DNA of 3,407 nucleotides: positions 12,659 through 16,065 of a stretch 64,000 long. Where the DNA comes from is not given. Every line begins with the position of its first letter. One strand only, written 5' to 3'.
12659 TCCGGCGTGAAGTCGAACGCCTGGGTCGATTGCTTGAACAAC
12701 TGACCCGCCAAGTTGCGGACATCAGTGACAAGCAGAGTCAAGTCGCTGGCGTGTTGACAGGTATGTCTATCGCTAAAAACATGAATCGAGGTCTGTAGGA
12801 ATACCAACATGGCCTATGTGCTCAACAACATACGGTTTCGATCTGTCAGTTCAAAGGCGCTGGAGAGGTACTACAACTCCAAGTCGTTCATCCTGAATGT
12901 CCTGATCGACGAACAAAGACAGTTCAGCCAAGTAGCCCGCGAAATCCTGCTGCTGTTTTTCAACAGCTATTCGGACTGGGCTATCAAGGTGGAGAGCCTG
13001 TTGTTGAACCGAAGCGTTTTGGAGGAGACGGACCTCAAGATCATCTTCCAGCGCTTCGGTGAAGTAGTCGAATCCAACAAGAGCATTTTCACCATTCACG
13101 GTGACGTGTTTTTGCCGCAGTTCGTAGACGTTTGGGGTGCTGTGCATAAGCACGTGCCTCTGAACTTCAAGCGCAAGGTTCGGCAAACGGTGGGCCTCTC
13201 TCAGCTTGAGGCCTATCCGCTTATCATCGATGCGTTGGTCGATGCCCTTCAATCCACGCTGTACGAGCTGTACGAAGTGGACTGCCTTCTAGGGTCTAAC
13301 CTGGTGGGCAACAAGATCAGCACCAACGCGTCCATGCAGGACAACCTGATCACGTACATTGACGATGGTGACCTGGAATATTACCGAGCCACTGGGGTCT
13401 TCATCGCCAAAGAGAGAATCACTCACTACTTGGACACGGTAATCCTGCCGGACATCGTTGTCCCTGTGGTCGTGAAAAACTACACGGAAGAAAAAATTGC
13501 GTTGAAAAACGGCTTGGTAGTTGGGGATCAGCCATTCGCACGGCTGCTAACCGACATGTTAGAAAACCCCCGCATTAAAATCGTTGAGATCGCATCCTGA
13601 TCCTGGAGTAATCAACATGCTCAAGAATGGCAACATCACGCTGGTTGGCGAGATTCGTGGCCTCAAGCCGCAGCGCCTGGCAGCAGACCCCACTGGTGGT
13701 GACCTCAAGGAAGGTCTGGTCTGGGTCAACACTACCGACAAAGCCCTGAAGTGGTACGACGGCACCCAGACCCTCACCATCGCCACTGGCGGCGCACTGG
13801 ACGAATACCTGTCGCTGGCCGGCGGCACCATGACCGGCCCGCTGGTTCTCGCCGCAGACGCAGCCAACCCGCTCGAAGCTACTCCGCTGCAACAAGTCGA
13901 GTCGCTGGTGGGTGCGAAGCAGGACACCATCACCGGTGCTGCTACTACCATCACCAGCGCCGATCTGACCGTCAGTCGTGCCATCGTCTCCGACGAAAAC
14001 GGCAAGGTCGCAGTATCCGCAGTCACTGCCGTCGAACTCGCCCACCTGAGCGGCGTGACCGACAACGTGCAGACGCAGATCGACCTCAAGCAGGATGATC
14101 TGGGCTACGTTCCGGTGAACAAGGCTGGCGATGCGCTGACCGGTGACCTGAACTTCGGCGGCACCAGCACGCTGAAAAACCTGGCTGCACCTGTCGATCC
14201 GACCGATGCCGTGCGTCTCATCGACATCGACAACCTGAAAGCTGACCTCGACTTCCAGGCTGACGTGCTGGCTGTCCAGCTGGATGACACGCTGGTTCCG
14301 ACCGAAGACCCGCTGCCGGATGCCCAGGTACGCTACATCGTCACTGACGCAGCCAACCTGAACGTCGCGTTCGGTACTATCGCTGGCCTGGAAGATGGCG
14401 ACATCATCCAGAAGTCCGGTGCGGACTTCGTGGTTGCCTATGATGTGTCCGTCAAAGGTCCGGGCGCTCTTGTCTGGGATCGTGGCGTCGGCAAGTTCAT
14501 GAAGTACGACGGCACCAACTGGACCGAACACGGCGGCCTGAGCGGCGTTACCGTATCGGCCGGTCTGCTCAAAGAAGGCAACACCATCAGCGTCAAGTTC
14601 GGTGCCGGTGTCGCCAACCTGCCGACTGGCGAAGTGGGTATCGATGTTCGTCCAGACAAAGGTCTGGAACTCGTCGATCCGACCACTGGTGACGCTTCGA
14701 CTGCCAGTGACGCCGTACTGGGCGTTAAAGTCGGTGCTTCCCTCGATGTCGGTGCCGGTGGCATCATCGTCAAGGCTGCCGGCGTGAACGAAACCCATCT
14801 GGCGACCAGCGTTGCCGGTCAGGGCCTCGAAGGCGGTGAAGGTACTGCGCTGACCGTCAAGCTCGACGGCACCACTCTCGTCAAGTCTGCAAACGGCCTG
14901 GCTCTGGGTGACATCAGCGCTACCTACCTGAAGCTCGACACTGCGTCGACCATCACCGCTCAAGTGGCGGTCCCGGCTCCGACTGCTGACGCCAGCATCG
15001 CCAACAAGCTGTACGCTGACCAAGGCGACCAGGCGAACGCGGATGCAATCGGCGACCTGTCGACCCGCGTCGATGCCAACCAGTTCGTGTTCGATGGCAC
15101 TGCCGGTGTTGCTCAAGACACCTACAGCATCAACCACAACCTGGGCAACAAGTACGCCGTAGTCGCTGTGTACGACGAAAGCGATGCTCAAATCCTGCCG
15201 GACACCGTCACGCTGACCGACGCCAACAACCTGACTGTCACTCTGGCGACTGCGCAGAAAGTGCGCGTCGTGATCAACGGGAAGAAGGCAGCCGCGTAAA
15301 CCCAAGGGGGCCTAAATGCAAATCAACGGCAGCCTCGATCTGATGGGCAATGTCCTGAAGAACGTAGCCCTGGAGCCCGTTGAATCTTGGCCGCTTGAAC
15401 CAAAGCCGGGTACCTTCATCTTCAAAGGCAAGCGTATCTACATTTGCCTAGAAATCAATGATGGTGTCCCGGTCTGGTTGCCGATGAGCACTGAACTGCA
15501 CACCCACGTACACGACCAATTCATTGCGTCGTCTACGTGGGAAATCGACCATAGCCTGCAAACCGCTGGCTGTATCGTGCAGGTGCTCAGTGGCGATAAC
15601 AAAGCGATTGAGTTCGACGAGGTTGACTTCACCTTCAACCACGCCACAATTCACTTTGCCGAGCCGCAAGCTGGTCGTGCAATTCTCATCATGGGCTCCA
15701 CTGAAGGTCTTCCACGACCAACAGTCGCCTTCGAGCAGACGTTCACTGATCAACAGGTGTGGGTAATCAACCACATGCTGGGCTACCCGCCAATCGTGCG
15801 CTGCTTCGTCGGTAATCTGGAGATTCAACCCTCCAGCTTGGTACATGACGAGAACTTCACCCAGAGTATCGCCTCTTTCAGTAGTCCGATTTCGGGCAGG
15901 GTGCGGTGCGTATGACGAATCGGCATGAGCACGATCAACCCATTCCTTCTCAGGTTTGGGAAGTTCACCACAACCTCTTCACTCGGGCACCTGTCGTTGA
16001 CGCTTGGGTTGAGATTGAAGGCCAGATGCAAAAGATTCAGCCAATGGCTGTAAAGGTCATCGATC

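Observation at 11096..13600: Lower-GC four-gene cassette (secreted protein, 4-Cys membrane-anchored protein, TM coiled-coil protein, cytoplasmic protein) inserted inside the tail-fibre module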

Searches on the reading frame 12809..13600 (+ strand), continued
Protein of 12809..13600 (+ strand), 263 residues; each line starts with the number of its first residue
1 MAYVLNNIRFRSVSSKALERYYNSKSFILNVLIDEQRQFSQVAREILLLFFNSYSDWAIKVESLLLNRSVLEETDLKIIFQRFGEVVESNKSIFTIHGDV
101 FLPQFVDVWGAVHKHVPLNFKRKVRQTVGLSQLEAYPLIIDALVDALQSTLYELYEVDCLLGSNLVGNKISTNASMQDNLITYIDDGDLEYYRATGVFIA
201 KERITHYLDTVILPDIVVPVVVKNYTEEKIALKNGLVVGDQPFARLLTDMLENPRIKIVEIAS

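Call 81: get_annotated_region(hit=H25, flank=4000)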
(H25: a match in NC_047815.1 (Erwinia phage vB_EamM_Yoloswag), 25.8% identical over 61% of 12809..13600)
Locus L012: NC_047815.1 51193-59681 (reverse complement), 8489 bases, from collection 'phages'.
description: Erwinia phage vB_EamM_Yoloswag, complete genome.
organism: Erwinia phage vB_EamM_Yoloswag (NCBI taxid 1958956)
taxonomy: Viruses; Duplodnaviria; Heunggongvirae; Uroviricota; Caudoviricetes; Yoloswagvirus; Yoloswagvirus yoloswag
host: Erwinia amylovora; source: Guernsey Orchard; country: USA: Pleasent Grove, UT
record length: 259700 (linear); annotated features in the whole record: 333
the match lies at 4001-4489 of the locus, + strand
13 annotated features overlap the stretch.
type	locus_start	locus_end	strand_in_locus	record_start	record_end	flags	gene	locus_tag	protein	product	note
CDS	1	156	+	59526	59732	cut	-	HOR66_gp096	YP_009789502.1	hypothetical protein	gp96; contains intein domain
CDS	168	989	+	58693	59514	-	-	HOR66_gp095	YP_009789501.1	tail fiber protein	gp95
CDS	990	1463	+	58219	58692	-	-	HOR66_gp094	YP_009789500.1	tail fiber protein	gp94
CDS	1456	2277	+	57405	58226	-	-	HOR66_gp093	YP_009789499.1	HNH endonuclease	gp93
CDS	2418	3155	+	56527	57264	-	-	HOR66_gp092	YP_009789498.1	hypothetical protein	gp92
CDS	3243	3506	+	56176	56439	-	-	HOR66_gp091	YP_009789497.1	hypothetical protein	gp91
CDS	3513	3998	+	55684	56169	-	-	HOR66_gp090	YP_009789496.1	membrane protein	gp90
CDS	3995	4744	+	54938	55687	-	-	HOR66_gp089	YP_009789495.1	ABC transporter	gp89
CDS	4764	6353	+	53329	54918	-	-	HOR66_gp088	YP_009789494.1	virion structural protein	gp88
CDS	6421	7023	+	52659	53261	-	-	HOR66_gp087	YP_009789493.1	hypothetical protein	gp87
CDS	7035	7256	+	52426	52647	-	-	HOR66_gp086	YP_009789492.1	hypothetical protein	gp86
CDS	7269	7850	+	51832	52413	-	-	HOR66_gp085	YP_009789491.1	hypothetical protein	gp85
CDS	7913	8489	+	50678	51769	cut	-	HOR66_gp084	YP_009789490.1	hypothetical protein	gp84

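Call 96: fold_search(model_id=the predicted structure, library=viral)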
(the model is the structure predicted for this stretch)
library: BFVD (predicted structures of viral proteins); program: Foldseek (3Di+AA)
matches with E <= 10: 162; with E <= 0.001: 4
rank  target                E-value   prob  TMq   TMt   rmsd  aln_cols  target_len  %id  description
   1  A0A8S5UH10            1.0e-26  1.00  0.94  0.96   1.7       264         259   41  Uncharacterized protein [Myoviridae sp. ctshb19]
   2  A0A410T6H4            6.4e-13  1.00  0.83  0.78   3.1       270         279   24  (no name in the UniProt tables at hand)
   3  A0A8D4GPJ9            2.5e-10  1.00  0.78  0.85   2.7       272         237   21  (no name in the UniProt tables at hand)
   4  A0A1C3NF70            1.3e-09  1.00  0.75  0.75   4.7       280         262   21  (no name in the UniProt tables at hand)
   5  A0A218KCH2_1          1.6e-01  0.41  0.23  0.09  19.2       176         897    9  (no name in the UniProt tables at hand)
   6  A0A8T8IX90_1          3.7e-01  0.12  0.17  0.07  14.7       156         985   11  (no name in the UniProt tables at hand)
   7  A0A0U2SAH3            3.7e-01  0.08  0.16  0.16  27.8       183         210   14  Uncharacterized protein [Pseudomonas phage SM1]
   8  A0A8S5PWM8            3.9e-01  0.09  0.14  0.15  19.7       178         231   12  Nucleotide modification associated domain 1 [Siphoviridae sp. ct9GL2]
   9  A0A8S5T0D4            4.6e-01  0.63  0.43  0.29  13.1       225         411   12  Uncharacterized protein [Myoviridae sp. ctWb16]
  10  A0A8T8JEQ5            5.2e-01  0.10  0.17  0.05  14.2       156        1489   12  (no name in the UniProt tables at hand)
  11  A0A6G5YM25            5.2e-01  0.06  0.17  0.08  30.2       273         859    9  (no name in the UniProt tables at hand)
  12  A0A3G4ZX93            5.8e-01  0.18  0.21  0.23  11.5       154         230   16  RING-type domain-containing protein [Edafosvirus sp.]
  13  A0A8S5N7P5            8.6e-01  0.35  0.33  0.17  27.2       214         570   13  Minor capsid protein [Siphoviridae sp. ctnN38]
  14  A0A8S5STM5            9.1e-01  0.44  0.33  0.24  10.6       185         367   11  Minor capsid protein [Siphoviridae sp. ctFRY1]
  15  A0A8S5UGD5            9.1e-01  0.21  0.20  0.29   9.8       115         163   14  Uncharacterized protein [Myoviridae sp. ctshb19]
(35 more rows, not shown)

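Call 103: find_encoding_contigs(protein=P0102, flank=4000, max_places=1)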
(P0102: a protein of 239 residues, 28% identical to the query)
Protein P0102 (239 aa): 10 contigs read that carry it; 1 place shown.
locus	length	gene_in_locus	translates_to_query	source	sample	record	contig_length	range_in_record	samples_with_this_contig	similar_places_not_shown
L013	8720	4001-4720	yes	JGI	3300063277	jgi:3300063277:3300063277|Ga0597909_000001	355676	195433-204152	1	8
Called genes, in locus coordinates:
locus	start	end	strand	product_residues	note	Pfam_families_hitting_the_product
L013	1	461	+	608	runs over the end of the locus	-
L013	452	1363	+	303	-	-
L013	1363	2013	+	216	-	PF12705:PDDEXK_1 (faint)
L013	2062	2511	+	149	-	-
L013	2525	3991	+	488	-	PF18030:Rimk_N, PF14397:ATPgrasp_ST (faint), PF02655:ATP-grasp_3 (weak), PF02750:Synapsin_C (weak), PF07478:Dala_Dala_lig_C, PF08443:RimK, PF02955:GSH-S_ATP, PF05618:RimB-like, +2 more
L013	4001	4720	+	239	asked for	-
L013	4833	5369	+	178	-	-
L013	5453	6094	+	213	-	-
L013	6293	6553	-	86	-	-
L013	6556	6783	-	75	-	-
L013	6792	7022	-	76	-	-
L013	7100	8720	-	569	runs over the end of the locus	PF01551:Peptidase_M23, PF05838:Glyco_hydro_108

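Call 104: find_encoding_contigs(protein=P0074, flank=4000, max_places=1)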
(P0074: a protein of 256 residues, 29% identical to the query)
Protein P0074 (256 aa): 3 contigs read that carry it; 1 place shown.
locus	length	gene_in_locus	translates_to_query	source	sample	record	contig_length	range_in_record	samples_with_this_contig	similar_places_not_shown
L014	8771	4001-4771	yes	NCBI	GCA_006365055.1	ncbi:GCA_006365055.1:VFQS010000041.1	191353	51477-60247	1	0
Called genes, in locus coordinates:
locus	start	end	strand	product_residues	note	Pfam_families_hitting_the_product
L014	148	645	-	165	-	PF02945:Endonuclease_7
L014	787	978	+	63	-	-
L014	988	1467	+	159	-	-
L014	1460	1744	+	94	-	-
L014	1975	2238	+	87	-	-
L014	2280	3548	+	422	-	PF13203:DUF2201_N, PF09967:DUF2201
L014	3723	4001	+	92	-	-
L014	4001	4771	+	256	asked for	-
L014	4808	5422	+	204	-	-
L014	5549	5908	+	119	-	-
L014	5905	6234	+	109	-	-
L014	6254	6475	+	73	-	-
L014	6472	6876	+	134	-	-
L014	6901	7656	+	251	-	PF01223:Endonuclease_NS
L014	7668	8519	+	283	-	PF00182:Glyco_hydro_19, PF01471:PG_binding_1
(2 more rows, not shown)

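Call 105: find_encoding_contigs(protein=P0109, flank=4000, max_places=1)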
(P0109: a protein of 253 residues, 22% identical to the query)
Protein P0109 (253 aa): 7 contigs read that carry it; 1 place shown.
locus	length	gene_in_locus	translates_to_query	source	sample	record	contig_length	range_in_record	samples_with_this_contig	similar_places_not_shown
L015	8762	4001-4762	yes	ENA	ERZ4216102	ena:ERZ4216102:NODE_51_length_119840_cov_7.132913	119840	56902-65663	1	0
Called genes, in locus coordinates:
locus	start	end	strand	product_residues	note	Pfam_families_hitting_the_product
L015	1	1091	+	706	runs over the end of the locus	-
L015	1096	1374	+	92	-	-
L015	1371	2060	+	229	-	PF12705:PDDEXK_1 (faint)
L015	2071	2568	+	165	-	-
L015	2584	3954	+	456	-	-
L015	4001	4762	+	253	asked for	-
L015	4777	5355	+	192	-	-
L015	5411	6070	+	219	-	-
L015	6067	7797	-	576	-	PF01551:Peptidase_M23, PF00182:Glyco_hydro_19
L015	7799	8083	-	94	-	-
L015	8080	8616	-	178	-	PF28533:DUF8429 (weak)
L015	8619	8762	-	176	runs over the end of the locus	-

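Call 106: find_encoding_contigs(protein=P0108, flank=4000, max_places=1)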
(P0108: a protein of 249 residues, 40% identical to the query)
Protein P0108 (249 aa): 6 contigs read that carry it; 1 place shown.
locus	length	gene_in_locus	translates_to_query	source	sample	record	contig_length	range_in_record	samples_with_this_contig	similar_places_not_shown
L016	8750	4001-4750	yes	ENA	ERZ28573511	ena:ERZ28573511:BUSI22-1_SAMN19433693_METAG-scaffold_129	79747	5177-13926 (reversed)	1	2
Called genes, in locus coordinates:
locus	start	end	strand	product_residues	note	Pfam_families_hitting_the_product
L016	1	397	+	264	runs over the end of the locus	-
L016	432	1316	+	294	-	-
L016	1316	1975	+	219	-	PF12705:PDDEXK_1 (weak)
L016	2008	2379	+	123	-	-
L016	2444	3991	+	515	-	PF18030:Rimk_N, PF14397:ATPgrasp_ST (weak), PF02655:ATP-grasp_3 (weak), PF08443:RimK, PF14398:ATPgrasp_YheCD (faint), PF02955:GSH-S_ATP, PF07478:Dala_Dala_lig_C, PF05618:RimB-like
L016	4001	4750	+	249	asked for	-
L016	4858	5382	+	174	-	-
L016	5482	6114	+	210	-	-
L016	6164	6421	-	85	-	-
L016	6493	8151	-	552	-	PF05345:He_PIG, PF01551:Peptidase_M23, PF05838:Glyco_hydro_108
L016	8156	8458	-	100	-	-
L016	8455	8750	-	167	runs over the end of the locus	-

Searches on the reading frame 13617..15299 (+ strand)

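Call 4: search_protein_families(library=phrogs, proteins=[window:13617-15299:+], max_evalue=0.01)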
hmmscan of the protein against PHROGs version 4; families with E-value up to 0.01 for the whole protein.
window:13617-15299:+ (560 aa): 4 families
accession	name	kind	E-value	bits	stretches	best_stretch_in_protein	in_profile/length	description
phrog_16122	-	head and packaging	2.1e-223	744.1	1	2-560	1-526/526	virion structural protein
phrog_21918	-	unknown function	3.6e-08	34.1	1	488-554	63-127/200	-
phrog_17153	-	unknown function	1.1e-07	32.6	1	78-156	76-152/288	-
phrog_24148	-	DNA, RNA and nucleotide metabolism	0.0017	18.8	0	499-553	206-263/275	HNH endonuclease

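Call 5: search_protein_families(library=pfam, proteins=[window:13617-15299:+], max_evalue=0.1)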
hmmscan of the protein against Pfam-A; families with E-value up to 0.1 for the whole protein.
window:13617-15299:+ (560 aa): 1 family
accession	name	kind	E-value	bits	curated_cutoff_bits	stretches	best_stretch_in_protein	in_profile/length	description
PF13464.11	RodZ_C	-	0.0043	17.4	23.9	0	529-558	29-58/72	RodZ C-terminal domain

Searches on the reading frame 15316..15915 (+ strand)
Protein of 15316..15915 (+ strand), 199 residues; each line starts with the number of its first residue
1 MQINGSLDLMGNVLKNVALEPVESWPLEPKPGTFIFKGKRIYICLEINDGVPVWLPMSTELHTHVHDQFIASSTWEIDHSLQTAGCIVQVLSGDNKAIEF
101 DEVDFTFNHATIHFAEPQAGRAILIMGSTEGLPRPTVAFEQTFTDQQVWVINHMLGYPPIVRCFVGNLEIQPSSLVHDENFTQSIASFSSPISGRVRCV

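Call 4: search_protein_families(library=phrogs, proteins=[window:15316-15915:+], max_evalue=0.01)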
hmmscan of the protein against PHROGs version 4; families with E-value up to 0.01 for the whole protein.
window:15316-15915:+ (199 aa): 4 families
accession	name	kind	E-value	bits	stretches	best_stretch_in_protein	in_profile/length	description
phrog_21918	-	unknown function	1.1e-103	346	1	1-199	1-200/200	-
phrog_34633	-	unknown function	7e-05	23.6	1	63-124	191-251/252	-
phrog_30556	-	unknown function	0.00015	23.2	0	62-124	97-158/159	-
phrog_24148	-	DNA, RNA and nucleotide metabolism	0.0015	19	1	60-125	195-264/275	HNH endonuclease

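Call 5: search_protein_families(library=pfam, proteins=[window:15316-15915:+], max_evalue=0.1)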
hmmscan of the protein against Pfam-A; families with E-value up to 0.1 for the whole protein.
window:15316-15915:+ (199 aa): 0 families
